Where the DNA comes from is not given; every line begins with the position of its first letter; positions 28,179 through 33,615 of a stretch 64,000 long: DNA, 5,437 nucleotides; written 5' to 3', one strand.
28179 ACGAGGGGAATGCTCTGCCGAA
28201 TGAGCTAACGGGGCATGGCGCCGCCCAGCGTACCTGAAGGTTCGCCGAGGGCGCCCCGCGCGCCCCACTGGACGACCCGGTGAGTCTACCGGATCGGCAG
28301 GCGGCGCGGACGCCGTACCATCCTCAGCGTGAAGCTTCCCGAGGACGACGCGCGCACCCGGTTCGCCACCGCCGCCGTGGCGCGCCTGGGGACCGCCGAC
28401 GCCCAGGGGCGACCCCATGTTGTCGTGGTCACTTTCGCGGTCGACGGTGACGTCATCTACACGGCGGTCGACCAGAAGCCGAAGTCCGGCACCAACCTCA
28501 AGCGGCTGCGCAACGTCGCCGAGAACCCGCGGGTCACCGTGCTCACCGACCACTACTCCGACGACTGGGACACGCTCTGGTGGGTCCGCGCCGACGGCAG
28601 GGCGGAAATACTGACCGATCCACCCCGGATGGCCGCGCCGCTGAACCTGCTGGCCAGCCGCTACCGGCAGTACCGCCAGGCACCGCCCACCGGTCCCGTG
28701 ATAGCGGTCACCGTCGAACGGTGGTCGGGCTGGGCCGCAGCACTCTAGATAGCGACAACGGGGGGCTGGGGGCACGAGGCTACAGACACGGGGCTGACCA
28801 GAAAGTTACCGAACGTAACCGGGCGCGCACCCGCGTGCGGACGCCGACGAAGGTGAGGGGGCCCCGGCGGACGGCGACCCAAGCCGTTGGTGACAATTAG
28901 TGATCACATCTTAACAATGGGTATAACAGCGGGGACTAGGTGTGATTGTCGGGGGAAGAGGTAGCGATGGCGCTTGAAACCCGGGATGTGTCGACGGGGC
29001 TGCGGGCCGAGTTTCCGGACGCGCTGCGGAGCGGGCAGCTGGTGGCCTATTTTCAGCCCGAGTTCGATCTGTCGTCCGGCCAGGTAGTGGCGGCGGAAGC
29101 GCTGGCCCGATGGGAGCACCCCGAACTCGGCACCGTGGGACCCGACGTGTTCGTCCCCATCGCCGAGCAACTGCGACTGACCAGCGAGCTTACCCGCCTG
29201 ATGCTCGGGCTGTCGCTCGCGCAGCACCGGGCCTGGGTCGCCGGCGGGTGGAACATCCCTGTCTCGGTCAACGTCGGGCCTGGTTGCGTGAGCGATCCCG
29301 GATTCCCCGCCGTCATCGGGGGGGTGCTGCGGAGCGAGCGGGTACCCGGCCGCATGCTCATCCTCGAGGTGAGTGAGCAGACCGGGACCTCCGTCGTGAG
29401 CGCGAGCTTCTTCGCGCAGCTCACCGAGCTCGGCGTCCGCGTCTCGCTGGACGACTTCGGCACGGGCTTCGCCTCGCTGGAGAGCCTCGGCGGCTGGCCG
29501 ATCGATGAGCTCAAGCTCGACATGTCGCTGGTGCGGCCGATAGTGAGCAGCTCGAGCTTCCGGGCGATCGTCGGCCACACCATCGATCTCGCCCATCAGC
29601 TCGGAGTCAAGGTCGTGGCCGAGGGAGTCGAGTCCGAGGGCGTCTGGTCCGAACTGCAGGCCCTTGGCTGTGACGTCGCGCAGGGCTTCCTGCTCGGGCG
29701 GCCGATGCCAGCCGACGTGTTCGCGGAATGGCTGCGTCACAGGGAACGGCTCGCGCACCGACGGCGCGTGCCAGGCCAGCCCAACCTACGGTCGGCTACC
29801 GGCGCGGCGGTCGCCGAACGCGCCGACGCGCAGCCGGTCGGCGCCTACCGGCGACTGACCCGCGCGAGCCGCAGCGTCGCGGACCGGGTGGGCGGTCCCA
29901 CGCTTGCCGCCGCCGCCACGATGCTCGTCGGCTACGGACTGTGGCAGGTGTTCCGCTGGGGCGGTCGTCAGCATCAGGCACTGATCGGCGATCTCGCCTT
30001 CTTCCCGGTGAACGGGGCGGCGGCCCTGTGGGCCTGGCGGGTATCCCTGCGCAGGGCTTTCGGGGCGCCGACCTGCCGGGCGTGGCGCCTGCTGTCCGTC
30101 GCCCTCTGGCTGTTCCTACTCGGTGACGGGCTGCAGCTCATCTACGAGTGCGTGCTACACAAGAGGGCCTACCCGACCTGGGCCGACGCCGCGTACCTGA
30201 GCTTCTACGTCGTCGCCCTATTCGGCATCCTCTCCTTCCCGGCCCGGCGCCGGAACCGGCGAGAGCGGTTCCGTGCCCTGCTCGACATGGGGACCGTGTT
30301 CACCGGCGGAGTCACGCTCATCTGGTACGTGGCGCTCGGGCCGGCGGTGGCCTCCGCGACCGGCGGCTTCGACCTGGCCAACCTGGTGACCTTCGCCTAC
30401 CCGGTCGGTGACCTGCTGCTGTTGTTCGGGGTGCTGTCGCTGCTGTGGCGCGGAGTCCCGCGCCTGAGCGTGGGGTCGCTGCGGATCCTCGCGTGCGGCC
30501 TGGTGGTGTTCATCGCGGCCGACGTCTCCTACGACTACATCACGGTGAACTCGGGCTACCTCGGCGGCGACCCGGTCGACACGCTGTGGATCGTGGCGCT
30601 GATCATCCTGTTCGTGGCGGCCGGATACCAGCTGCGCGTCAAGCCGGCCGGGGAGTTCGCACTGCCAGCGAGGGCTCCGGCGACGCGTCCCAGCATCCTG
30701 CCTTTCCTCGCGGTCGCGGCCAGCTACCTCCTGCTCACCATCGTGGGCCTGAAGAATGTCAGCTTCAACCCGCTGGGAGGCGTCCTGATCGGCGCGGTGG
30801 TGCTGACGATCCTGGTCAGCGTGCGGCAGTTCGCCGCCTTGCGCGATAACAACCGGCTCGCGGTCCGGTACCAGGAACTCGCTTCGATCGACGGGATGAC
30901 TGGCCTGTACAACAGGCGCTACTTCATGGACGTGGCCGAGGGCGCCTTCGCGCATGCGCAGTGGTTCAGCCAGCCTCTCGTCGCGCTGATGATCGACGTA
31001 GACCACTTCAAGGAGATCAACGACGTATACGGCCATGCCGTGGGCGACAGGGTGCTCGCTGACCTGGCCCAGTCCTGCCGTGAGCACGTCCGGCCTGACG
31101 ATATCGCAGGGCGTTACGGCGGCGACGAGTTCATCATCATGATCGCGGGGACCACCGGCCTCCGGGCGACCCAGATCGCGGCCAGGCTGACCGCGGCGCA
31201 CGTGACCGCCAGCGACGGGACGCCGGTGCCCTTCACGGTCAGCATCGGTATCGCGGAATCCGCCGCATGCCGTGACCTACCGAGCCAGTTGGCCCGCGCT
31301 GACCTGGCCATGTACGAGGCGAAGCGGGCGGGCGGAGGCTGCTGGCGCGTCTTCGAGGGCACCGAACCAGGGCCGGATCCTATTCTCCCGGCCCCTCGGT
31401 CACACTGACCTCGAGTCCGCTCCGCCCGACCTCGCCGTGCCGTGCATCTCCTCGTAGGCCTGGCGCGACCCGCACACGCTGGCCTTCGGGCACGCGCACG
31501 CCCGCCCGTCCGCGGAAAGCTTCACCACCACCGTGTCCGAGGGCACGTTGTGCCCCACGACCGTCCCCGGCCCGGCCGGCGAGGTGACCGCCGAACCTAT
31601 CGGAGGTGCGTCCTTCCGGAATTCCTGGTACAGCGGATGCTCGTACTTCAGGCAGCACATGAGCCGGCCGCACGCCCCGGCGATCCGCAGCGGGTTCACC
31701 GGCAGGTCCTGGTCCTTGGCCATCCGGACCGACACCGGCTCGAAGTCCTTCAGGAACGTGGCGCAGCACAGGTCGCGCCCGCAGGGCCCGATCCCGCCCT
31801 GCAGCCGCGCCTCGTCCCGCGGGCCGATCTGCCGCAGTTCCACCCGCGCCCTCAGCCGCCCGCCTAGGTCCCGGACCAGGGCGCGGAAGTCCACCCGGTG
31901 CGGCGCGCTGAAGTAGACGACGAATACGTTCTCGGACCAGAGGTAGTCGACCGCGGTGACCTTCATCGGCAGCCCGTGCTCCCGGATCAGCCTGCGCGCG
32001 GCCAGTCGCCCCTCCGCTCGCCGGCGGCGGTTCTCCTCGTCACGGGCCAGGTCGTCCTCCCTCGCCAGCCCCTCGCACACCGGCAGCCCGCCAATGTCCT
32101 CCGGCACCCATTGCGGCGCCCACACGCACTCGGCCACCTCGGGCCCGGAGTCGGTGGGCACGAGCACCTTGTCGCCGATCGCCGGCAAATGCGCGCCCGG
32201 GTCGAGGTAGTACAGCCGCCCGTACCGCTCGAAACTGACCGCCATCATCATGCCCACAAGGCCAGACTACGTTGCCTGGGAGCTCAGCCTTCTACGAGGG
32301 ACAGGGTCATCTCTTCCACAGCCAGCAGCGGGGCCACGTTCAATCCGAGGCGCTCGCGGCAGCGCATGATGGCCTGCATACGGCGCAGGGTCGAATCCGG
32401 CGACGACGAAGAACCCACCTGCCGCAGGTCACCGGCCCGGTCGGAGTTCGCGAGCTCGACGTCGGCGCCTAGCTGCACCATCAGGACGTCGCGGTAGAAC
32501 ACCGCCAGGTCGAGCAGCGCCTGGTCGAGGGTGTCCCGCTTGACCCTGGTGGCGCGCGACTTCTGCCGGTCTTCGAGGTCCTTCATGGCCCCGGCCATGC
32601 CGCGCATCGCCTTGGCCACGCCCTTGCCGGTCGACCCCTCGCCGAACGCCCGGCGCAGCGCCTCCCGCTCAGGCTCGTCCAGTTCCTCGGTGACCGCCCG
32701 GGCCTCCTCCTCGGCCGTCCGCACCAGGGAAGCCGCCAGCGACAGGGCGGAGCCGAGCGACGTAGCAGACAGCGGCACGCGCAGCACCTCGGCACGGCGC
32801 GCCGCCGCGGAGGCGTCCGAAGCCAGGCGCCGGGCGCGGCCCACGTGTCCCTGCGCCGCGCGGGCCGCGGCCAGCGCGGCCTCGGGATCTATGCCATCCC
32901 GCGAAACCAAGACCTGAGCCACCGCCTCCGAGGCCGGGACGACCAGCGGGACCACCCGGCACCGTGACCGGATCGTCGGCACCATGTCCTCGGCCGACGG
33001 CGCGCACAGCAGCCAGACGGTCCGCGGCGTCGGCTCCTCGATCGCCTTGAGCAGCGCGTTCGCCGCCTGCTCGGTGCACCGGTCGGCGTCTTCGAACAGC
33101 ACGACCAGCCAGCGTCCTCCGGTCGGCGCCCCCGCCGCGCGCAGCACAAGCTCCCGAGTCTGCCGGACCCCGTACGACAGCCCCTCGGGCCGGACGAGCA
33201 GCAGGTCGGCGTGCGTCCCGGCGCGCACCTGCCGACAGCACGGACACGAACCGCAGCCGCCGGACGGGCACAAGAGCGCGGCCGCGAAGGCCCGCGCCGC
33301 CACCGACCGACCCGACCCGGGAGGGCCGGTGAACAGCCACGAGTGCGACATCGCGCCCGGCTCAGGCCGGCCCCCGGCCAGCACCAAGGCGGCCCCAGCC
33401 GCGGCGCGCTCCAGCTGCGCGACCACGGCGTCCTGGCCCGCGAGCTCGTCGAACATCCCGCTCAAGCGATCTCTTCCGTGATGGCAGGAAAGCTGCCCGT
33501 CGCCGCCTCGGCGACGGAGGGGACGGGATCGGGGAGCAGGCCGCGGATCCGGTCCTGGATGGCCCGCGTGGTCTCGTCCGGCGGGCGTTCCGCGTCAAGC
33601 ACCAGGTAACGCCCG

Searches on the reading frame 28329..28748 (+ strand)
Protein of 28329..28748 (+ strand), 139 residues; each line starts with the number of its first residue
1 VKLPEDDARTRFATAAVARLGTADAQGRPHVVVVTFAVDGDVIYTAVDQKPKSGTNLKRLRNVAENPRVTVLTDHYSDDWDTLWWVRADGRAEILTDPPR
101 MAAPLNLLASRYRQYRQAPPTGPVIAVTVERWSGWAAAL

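Call 69: search_protein_families(library=pfam, proteins=[window:28329-28748:+])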
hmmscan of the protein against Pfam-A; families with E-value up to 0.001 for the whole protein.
window:28329-28748:+ (139 aa): 2 families
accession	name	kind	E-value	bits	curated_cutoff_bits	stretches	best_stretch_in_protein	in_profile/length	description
PF01243.27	PNPOx_N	-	3.8e-17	63.2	28.1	1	6-135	3-119/120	Pyridoxamine 5'-phosphate oxidase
PF12900.13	Pyridox_ox_2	-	3.9e-07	30.6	27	1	6-118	3-113/140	Pyridoxamine 5'-phosphate oxidase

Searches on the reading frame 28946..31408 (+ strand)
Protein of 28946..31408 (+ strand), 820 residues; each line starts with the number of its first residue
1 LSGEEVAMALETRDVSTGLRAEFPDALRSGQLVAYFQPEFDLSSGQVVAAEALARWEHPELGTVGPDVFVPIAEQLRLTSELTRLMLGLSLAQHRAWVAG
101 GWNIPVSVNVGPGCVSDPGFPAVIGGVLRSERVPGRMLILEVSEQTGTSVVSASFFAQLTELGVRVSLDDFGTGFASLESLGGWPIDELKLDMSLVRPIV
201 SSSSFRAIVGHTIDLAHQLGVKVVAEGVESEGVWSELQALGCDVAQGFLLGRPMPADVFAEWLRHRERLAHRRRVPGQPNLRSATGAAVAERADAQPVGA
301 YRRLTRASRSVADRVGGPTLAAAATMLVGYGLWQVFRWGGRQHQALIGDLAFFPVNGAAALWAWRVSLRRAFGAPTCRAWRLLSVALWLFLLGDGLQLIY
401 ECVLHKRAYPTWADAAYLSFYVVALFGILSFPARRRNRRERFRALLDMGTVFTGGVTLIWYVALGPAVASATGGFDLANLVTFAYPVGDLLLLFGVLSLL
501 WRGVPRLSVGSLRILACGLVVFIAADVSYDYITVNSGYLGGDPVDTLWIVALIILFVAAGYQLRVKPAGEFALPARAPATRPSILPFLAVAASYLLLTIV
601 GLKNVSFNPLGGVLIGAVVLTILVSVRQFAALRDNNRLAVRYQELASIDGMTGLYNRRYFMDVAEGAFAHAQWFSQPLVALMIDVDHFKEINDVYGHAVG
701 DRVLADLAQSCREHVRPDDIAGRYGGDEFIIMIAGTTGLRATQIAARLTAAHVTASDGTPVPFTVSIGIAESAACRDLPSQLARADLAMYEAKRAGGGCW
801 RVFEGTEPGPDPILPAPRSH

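Call 69: search_protein_families(library=pfam, proteins=[window:28946-31408:+])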
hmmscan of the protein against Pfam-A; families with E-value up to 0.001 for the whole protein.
window:28946-31408:+ (820 aa): 2 families
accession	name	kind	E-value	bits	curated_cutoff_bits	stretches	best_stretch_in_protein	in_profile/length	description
PF00563.25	EAL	-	1.2e-60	205.3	31.3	1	21-253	2-236/236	EAL domain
PF00990.26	GGDEF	-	1.9e-37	129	23.8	1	646-797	1-159/161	Diguanylate cyclase, GGDEF domain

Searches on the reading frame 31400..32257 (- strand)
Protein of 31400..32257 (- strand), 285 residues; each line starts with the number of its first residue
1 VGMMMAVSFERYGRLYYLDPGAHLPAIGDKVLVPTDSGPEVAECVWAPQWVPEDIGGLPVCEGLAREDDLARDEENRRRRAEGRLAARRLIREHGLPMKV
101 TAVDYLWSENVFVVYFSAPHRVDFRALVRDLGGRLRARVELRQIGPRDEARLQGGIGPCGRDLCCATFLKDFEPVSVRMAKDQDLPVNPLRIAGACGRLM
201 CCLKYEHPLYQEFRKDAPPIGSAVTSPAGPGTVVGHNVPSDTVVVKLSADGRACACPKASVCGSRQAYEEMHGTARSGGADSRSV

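Call 75: search_protein_families(library=pfam, proteins=[window:31400-32257:-])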
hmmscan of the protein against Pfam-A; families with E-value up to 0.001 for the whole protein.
window:31400-32257:- (285 aa): 1 family
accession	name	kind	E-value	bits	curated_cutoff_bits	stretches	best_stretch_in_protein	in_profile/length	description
PF04468.17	PSP1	-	4.4e-25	88.3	27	1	64-144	6-86/86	PSP1 C-terminal conserved region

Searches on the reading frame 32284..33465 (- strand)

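Call 75: search_protein_families(library=pfam, proteins=[window:32284-33465:-])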
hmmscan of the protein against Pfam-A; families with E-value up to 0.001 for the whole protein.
window:32284-33465:- (393 aa): 2 families
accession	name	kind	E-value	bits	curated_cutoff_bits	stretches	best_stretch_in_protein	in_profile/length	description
PF13177.12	DNA_pol3_delta2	-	2.8e-36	125.4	27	1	37-174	16-157/161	DNA polymerase III, delta subunit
PF00004.35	AAA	-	7e-05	23.7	21.2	1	44-171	2-125/131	ATPase family associated with various cellular activities (AAA)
